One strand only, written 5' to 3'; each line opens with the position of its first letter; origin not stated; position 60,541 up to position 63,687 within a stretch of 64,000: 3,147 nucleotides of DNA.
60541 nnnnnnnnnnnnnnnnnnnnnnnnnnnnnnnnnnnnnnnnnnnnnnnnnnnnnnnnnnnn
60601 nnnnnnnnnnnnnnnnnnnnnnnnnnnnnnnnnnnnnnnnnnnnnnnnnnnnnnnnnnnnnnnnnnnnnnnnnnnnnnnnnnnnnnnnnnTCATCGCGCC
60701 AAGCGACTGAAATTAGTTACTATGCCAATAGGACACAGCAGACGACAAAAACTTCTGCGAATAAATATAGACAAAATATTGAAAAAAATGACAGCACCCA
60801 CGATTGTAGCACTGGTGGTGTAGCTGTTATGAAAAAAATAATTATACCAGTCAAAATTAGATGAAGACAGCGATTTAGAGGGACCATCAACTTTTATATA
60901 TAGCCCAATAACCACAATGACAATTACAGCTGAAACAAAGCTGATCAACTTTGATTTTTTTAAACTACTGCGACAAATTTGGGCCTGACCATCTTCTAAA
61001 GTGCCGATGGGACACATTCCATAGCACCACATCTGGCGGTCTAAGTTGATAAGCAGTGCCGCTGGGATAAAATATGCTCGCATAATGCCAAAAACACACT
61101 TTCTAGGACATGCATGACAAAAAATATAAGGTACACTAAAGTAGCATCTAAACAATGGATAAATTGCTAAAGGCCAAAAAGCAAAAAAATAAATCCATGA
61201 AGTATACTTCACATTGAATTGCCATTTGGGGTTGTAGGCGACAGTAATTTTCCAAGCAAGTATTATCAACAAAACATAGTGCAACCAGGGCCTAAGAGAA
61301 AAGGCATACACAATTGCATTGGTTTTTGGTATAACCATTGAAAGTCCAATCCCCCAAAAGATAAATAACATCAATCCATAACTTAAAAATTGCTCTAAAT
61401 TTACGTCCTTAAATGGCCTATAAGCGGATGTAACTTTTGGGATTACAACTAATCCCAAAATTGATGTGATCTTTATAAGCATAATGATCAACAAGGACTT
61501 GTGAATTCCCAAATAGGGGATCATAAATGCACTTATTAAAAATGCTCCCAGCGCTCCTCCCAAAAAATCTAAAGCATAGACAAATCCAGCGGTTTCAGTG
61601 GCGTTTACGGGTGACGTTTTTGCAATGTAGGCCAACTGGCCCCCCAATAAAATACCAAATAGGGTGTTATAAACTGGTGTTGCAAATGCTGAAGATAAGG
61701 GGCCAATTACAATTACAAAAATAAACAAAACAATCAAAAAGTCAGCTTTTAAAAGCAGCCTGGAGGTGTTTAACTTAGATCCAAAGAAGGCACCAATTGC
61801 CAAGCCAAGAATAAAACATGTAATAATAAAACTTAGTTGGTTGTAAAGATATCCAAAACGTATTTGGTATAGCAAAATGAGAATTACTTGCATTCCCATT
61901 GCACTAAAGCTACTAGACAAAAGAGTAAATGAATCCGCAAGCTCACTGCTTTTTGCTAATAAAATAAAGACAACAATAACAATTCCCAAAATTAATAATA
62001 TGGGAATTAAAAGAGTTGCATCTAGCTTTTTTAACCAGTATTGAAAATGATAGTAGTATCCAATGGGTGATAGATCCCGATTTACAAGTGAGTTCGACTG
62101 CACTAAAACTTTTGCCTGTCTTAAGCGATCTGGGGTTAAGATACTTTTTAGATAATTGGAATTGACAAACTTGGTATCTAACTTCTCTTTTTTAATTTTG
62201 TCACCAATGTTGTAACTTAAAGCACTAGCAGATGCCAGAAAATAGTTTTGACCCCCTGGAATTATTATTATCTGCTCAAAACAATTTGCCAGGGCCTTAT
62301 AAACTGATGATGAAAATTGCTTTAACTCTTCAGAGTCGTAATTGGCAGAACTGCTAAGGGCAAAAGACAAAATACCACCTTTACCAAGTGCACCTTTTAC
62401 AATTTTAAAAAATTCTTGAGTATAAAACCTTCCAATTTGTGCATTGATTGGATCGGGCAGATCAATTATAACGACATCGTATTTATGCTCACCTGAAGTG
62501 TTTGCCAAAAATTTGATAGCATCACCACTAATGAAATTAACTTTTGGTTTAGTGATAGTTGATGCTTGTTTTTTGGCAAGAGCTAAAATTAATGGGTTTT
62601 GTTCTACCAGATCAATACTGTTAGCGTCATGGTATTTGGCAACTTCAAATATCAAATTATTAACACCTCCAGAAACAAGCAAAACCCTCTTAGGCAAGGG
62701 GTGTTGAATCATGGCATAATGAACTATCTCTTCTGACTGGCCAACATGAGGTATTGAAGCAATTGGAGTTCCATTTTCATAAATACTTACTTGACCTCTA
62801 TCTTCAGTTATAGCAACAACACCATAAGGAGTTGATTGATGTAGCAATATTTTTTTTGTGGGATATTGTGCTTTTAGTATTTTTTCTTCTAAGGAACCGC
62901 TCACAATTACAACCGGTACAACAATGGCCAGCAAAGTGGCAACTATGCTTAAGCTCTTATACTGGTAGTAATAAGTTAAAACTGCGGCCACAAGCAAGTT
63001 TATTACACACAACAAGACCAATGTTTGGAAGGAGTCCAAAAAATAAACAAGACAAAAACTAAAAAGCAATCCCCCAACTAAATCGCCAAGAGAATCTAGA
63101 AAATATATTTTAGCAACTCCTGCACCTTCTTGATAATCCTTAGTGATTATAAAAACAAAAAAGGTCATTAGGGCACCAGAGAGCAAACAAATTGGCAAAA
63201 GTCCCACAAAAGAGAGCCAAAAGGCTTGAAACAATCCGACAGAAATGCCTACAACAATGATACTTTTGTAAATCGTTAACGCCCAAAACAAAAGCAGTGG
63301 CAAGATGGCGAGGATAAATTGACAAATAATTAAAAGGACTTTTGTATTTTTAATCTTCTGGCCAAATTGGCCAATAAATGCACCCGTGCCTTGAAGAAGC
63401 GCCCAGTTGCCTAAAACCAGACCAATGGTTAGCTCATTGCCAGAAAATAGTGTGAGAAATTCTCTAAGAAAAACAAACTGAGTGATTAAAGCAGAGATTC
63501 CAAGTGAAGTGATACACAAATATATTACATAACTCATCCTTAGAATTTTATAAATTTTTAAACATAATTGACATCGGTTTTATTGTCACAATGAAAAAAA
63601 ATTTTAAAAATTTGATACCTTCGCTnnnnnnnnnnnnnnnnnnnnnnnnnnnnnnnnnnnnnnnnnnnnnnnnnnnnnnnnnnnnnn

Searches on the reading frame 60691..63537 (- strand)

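Call 59: search_protein_families(library=pfam, proteins=[window:60691-63537:-], max_evalue=0.00001)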
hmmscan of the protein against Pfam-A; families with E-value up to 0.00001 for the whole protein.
window:60691-63537:- (948 aa): 1 family
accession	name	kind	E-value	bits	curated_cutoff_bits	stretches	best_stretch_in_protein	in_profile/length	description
PF01564.23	Spermine_synth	-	5e-21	75.5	22.9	1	268-434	5-171/186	Spermine/spermidine synthase domain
